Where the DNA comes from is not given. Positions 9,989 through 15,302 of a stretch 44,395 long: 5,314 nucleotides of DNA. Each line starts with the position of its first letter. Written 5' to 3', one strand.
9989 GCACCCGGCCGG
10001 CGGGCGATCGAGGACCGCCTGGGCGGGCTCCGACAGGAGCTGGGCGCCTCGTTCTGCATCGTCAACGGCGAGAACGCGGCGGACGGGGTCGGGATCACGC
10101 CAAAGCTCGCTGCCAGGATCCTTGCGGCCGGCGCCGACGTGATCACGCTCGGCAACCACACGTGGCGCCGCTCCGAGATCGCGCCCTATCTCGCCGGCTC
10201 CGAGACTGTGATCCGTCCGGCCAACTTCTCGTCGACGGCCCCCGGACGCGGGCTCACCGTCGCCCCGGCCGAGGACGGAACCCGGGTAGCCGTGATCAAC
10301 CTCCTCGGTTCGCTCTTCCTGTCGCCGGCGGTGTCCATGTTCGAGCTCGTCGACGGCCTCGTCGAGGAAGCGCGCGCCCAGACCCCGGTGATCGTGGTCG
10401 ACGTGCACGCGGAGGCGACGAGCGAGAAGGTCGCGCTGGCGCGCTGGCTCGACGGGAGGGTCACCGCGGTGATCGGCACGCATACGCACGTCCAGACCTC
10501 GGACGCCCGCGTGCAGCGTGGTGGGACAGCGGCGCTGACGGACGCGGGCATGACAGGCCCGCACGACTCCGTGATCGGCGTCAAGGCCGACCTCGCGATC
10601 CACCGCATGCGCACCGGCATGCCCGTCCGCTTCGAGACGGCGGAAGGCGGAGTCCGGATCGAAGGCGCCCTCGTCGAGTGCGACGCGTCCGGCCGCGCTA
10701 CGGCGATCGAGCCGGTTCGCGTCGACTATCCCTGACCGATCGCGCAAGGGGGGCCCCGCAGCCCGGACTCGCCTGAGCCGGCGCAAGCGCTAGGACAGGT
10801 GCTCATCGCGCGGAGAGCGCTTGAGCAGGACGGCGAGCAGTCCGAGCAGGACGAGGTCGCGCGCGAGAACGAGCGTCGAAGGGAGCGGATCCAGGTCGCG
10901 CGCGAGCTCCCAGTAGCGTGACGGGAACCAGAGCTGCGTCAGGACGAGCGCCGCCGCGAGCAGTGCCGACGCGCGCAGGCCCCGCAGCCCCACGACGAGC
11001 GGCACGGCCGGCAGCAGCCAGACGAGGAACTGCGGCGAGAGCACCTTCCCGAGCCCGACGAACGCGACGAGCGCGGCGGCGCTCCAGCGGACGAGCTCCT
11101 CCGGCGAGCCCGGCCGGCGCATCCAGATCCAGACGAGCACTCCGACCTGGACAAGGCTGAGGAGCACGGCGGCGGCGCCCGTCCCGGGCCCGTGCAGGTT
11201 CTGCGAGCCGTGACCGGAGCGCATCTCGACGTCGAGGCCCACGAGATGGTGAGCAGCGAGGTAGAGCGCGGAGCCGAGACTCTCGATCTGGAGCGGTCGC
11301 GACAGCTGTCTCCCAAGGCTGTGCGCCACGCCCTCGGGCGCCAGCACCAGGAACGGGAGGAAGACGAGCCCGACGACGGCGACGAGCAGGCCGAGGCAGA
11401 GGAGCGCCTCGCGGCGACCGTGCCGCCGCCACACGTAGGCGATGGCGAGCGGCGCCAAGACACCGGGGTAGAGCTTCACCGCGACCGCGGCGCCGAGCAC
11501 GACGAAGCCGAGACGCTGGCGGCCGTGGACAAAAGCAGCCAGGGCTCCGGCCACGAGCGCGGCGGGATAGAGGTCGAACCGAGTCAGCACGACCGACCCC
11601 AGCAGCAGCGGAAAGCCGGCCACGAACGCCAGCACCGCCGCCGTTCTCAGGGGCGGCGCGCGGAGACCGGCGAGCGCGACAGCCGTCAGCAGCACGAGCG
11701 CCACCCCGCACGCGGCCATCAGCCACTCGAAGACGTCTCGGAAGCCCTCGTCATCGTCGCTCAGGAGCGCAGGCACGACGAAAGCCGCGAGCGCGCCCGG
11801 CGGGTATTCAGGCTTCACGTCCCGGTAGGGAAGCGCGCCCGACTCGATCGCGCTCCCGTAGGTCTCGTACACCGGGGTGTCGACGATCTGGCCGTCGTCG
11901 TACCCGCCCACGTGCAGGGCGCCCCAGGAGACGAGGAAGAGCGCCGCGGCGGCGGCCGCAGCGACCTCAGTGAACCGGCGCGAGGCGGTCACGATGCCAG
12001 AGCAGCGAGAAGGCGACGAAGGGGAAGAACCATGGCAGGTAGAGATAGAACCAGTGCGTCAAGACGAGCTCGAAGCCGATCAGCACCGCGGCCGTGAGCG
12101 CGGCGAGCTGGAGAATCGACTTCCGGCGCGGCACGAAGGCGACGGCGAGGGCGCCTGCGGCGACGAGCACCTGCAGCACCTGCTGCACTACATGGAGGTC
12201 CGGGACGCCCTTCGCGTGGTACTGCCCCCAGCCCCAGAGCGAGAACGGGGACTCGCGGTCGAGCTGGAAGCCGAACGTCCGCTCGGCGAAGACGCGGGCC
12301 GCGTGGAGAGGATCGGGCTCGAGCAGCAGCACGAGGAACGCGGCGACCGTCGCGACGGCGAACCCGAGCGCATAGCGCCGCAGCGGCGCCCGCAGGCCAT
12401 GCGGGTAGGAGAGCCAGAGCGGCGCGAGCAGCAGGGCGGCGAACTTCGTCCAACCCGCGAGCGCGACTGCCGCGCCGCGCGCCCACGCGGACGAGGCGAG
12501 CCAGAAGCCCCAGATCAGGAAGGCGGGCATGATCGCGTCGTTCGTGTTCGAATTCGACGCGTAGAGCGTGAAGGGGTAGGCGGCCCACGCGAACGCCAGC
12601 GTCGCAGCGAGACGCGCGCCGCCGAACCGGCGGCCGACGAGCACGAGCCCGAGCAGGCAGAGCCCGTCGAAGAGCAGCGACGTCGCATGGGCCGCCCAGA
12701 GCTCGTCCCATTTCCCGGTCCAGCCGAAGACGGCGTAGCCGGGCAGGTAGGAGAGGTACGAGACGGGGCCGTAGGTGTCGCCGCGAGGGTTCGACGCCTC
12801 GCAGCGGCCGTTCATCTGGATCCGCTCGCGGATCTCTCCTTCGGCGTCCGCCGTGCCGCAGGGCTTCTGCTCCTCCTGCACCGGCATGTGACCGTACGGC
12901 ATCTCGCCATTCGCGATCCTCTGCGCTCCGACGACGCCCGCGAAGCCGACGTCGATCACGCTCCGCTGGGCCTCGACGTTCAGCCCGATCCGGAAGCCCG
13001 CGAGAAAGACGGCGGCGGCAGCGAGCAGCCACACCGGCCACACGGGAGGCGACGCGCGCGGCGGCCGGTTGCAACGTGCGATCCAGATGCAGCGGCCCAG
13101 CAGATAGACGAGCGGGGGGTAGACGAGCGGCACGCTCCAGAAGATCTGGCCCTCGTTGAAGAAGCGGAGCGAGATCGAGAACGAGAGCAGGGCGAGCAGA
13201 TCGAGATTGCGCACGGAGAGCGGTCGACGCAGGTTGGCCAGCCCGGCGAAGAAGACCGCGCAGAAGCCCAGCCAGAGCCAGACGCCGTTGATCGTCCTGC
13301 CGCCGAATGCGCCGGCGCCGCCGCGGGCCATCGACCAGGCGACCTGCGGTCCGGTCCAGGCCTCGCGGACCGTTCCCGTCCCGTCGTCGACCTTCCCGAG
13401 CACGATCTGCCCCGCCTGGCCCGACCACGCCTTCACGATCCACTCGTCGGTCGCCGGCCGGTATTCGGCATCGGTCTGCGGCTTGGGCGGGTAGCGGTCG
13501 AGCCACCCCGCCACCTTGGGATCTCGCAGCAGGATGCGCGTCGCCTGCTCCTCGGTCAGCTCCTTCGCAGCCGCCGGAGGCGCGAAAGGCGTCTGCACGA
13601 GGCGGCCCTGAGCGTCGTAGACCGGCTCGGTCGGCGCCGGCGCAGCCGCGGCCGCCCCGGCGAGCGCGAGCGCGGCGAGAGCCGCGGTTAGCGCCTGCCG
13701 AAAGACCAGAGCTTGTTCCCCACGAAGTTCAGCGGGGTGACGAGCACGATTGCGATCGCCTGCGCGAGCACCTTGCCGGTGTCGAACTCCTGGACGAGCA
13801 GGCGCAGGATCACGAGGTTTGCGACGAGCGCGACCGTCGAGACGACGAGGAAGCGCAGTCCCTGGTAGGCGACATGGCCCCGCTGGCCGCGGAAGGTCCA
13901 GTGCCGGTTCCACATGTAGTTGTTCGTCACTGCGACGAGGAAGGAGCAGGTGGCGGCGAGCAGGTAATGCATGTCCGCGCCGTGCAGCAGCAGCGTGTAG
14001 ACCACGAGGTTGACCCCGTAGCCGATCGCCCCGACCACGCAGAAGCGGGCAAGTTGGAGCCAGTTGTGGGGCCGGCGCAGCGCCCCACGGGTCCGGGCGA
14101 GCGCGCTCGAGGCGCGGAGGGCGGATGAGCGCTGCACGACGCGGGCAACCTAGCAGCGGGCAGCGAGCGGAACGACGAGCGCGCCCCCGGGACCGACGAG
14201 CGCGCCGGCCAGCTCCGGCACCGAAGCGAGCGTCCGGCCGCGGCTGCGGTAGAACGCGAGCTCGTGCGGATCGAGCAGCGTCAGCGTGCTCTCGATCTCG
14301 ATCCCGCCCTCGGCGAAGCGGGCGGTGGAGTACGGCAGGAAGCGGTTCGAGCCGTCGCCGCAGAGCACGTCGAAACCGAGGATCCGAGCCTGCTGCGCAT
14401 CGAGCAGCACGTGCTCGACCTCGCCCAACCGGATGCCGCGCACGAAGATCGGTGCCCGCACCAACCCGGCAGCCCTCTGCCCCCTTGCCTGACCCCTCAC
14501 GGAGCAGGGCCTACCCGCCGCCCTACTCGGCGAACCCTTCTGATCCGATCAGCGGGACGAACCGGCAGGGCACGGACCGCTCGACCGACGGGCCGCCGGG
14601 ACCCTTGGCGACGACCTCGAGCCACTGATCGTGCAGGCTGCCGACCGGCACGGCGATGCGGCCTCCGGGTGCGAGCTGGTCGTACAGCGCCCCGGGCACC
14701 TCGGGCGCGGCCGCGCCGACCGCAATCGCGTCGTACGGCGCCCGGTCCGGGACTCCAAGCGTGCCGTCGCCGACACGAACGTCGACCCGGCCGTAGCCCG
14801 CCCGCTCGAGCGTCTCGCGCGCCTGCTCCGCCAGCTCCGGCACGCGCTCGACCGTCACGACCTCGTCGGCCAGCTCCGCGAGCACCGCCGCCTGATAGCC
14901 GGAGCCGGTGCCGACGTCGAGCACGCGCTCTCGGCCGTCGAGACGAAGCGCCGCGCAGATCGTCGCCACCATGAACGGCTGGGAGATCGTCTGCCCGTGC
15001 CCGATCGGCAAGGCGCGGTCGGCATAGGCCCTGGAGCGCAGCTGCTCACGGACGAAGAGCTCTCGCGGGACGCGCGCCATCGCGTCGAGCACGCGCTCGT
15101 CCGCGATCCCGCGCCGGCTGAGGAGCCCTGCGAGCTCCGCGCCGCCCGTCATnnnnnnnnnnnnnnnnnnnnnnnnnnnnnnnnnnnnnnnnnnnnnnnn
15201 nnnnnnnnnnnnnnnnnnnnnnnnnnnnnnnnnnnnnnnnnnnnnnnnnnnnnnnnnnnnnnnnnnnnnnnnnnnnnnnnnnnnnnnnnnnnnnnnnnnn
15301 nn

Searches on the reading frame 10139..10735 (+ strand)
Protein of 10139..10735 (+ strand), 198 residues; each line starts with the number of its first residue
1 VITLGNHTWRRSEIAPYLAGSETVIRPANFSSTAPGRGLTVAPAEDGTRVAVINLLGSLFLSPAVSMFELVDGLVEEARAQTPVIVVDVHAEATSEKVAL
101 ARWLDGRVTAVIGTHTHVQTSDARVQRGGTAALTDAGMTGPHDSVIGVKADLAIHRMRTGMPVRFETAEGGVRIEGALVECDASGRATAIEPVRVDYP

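Call 31: search_protein_families(library=pfam, proteins=[window:10139-10735:+], max_evalue=0.00001)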
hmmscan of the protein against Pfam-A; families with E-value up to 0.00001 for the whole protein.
window:10139-10735:+ (198 aa): 1 family
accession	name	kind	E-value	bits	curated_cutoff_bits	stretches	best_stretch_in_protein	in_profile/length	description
PF13277.11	YmdB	-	2.9e-70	236.9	27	1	1-193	59-253/253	YmdB-like protein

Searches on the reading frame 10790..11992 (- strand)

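Call 31: search_protein_families(library=pfam, proteins=[window:10790-11992:-], max_evalue=0.00001)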
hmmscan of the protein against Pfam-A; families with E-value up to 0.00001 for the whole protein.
window:10790-11992:- (400 aa): 1 family
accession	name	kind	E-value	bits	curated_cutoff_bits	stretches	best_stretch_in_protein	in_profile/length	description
PF09594.16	GT87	-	5.3e-15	56.3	25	1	63-320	3-237/237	Glycosyltransferase family 87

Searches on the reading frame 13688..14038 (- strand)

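Call 31: search_protein_families(library=pfam, proteins=[window:13688-14038:-], max_evalue=0.00001)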
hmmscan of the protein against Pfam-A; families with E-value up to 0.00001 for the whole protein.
window:13688-14038:- (116 aa): 1 family
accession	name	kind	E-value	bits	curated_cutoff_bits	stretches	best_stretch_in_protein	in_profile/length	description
PF04138.20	GtrA_DPMS_TM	-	3.9e-29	101.7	26.1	1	1-113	4-117/117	GtrA/DPMS, transmembrane domain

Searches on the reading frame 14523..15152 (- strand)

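Call 31: search_protein_families(library=pfam, proteins=[window:14523-15152:-], max_evalue=0.00001)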
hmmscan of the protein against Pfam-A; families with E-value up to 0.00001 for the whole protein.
window:14523-15152:- (209 aa): 5 families
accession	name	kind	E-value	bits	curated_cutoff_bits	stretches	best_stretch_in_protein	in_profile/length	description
PF01135.25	PCMT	-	7.1e-63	212.6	20.3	1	11-205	10-209/210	Protein-L-isoaspartate(D-aspartate) O-methyltransferase (PCMT)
PF13649.12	Methyltransf_25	-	8.6e-08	33.2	27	1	77-145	1-70/97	Methyltransferase domain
PF13847.12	Methyltransf_31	-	2.7e-07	30.8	27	1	73-142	3-77/145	Methyltransferase domain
PF00398.26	RrnaAD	-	6.6e-07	29.1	24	1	58-125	15-80/263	Ribosomal RNA adenine dimethylase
PF08241.18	Methyltransf_11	-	8.2e-07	30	21.2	1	78-147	1-68/95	Methyltransferase domain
